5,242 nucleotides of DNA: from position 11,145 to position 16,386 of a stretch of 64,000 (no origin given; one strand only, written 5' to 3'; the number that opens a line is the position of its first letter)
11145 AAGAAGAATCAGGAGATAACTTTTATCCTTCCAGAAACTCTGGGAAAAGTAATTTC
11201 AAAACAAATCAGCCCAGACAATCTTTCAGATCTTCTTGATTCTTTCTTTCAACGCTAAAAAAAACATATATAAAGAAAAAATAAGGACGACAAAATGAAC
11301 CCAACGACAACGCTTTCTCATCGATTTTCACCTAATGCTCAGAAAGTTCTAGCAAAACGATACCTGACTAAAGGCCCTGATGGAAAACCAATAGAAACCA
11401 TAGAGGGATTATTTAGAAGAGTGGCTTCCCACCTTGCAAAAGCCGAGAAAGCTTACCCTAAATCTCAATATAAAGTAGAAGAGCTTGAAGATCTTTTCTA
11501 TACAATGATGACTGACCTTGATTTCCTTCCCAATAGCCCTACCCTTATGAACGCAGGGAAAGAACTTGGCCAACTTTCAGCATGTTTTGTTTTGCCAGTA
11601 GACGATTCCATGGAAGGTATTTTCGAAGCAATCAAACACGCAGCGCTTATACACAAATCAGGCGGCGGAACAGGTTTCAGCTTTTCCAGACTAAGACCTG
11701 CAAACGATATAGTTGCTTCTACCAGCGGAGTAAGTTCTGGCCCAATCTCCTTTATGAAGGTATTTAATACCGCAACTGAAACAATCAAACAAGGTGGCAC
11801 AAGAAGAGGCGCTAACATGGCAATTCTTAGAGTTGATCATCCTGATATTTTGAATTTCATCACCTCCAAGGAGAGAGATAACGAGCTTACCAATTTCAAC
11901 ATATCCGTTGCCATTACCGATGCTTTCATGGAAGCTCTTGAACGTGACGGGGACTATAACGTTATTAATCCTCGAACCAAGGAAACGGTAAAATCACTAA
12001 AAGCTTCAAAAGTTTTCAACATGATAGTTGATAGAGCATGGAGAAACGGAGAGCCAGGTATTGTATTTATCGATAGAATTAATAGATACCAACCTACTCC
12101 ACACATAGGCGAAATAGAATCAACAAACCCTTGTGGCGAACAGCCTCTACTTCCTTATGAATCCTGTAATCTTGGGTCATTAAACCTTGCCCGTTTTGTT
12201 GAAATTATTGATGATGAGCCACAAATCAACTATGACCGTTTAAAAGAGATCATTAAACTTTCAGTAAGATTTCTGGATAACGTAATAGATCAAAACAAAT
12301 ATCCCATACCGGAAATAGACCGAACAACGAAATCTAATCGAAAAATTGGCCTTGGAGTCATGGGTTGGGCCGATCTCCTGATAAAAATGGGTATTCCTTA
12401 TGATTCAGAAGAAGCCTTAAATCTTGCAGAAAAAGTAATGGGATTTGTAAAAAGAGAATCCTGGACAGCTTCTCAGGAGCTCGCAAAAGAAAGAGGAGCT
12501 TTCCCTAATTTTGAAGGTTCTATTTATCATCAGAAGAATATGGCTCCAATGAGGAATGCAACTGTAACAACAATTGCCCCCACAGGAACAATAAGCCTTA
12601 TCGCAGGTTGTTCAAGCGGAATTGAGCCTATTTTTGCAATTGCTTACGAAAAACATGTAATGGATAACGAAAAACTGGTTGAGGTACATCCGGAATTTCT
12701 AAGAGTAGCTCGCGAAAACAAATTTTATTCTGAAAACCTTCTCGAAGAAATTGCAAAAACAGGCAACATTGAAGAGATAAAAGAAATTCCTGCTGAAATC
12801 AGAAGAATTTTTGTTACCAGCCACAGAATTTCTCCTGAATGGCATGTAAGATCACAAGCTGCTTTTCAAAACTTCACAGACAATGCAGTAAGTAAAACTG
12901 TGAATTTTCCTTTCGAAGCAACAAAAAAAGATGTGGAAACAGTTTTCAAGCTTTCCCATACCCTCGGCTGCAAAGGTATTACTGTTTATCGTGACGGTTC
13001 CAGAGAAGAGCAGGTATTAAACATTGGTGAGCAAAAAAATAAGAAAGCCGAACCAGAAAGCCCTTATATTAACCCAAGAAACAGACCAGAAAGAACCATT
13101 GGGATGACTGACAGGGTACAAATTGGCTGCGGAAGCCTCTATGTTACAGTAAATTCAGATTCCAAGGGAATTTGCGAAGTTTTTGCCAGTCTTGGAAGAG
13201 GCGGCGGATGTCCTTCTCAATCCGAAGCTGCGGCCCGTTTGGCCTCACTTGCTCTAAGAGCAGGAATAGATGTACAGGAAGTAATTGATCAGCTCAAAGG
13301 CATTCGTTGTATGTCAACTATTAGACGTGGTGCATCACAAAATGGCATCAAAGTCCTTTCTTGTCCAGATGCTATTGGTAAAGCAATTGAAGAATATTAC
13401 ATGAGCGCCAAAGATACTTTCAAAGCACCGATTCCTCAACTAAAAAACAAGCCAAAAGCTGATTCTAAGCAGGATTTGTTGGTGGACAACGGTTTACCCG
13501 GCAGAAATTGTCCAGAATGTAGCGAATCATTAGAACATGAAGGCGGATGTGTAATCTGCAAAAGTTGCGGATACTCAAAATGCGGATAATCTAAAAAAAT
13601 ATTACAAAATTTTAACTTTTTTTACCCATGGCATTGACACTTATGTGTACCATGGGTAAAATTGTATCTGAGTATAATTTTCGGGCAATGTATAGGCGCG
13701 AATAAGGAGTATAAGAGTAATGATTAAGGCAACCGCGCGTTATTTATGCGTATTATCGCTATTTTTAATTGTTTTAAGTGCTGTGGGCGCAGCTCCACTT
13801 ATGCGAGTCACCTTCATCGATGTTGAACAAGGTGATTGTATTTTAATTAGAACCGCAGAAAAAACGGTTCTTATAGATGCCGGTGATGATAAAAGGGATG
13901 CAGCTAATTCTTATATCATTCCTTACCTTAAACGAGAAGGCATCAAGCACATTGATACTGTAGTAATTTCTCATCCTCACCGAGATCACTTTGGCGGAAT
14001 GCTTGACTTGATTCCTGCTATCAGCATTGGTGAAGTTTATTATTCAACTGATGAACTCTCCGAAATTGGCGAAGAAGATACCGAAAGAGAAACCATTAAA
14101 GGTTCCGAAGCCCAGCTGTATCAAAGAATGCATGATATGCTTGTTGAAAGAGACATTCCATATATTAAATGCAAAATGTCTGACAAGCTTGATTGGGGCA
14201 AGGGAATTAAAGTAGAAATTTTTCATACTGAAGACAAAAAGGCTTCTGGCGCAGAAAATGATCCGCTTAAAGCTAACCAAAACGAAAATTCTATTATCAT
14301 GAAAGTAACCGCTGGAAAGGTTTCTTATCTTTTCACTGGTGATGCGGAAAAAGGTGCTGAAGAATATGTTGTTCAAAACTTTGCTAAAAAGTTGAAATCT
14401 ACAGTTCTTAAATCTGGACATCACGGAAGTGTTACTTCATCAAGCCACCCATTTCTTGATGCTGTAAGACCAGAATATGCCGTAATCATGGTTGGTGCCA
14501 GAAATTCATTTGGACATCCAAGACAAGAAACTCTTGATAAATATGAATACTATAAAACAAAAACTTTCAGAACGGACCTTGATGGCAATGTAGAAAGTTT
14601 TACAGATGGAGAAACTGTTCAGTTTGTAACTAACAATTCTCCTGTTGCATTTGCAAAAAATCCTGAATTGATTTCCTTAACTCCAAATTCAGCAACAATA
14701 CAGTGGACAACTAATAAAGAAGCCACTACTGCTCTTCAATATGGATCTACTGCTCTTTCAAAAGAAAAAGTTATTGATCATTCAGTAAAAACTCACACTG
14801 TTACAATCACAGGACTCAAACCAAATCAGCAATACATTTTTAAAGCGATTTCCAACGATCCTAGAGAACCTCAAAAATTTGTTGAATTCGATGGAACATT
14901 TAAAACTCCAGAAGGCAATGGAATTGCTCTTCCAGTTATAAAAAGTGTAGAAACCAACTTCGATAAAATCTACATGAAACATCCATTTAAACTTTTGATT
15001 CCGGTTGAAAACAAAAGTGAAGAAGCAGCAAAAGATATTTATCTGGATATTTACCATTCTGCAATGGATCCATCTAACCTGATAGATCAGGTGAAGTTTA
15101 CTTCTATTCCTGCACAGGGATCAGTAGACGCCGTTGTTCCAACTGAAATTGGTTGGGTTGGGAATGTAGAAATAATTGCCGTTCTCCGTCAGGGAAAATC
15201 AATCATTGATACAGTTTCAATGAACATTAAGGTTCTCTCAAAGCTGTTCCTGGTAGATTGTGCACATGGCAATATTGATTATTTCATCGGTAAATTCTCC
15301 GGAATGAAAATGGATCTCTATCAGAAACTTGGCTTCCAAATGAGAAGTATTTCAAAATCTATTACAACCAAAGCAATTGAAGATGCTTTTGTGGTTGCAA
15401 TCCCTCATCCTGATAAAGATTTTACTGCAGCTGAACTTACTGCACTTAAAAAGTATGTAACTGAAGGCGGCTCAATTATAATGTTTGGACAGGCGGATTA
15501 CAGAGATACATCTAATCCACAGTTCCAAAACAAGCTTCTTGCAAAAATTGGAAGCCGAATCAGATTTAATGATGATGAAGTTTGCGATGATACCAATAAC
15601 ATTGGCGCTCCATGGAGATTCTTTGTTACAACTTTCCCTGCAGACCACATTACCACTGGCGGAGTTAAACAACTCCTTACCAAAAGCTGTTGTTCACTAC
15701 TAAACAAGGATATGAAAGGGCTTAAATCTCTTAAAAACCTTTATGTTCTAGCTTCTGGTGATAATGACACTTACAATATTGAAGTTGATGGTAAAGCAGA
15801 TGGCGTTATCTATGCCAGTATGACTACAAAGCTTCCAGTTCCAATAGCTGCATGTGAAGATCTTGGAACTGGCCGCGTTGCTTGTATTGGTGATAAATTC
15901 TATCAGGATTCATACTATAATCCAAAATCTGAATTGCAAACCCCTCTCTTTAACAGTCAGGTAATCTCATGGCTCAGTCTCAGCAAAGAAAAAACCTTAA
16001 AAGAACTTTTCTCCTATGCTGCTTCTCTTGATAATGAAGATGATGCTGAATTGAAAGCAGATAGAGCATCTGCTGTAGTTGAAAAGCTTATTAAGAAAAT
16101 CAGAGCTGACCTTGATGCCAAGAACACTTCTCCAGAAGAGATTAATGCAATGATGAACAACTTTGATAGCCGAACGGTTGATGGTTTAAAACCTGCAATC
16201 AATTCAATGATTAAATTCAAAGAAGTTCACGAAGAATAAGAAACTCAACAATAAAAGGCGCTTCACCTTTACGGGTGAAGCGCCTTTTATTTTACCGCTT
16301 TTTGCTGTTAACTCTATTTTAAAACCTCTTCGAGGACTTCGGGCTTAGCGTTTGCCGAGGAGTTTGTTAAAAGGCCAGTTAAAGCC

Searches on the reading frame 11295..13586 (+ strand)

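Call 51: search_protein_families(library=pfam, proteins=[window:11295-13586:+])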
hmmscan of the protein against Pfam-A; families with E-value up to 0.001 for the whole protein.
window:11295-13586:+ (764 aa): 3 families
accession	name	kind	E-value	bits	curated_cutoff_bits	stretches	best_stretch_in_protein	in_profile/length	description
PF02867.20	Ribonuc_red_lgC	-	3.6e-142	475.1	23.9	1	95-565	1-523/523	Ribonucleotide reductase, barrel domain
PF12637.14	TSCPD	-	9e-24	84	22.8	1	606-702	5-88/88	TSCPD domain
PF00317.26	Ribonuc_red_lgN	-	9.1e-24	83.8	28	1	10-92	2-77/77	Ribonucleotide reductase, all-alpha domain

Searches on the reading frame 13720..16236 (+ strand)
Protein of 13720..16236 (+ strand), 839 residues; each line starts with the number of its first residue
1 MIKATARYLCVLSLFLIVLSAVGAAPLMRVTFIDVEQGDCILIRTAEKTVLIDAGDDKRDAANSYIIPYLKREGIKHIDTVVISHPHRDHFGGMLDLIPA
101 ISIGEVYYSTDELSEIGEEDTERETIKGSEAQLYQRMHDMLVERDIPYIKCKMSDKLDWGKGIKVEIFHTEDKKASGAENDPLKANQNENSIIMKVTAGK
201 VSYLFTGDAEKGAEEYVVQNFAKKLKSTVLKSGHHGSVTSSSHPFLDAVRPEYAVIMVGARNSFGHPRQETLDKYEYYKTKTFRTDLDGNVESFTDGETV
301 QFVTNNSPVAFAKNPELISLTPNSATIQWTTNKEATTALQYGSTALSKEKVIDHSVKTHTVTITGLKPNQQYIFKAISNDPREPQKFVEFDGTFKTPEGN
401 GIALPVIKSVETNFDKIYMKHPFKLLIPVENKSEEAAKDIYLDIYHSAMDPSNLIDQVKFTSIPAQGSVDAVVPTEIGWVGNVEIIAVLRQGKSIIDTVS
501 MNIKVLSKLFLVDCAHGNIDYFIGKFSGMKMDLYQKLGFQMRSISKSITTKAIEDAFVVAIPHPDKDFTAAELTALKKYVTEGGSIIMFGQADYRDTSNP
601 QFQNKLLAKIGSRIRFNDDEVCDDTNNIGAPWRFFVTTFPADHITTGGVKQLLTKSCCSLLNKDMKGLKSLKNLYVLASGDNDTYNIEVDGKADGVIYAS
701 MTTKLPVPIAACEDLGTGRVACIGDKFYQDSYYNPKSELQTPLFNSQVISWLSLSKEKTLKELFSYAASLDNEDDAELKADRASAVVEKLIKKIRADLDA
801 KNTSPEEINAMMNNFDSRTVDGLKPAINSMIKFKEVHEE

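Call 51: search_protein_families(library=pfam, proteins=[window:13720-16236:+])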
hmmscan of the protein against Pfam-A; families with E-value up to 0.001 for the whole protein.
window:13720-16236:+ (839 aa): 7 families
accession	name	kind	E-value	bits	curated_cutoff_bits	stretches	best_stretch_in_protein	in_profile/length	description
PF00753.33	Lactamase_B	-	3.4e-19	70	22.7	1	34-259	2-195/196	Metallo-beta-lactamase superfamily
PF12706.13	Lactamase_B_2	-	3.5e-08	33.7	27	1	49-118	2-71/200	Beta-lactamase superfamily domain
PF09822.16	ABC_transp_aux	-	1.4e-07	31.5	34.7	1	542-627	32-124/288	ABC-type uncharacterized transport system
PF23355.1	IFT52_GIFT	-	7.5e-07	28.9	27.2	1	538-590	28-80/246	IFT52 GIFT domain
PF16656.11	Pur_ac_phosph_N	-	1.6e-06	29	30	1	319-379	10-81/93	Purple acid Phosphatase, N-terminal domain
PF16661.11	Lactamase_B_6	-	0.0004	20.2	27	1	43-99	2-57/193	Metallo-beta-lactamase superfamily domain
PF00041.27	fn3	-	0.00043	20.9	25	0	314-375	5-65/84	Fibronectin type III domain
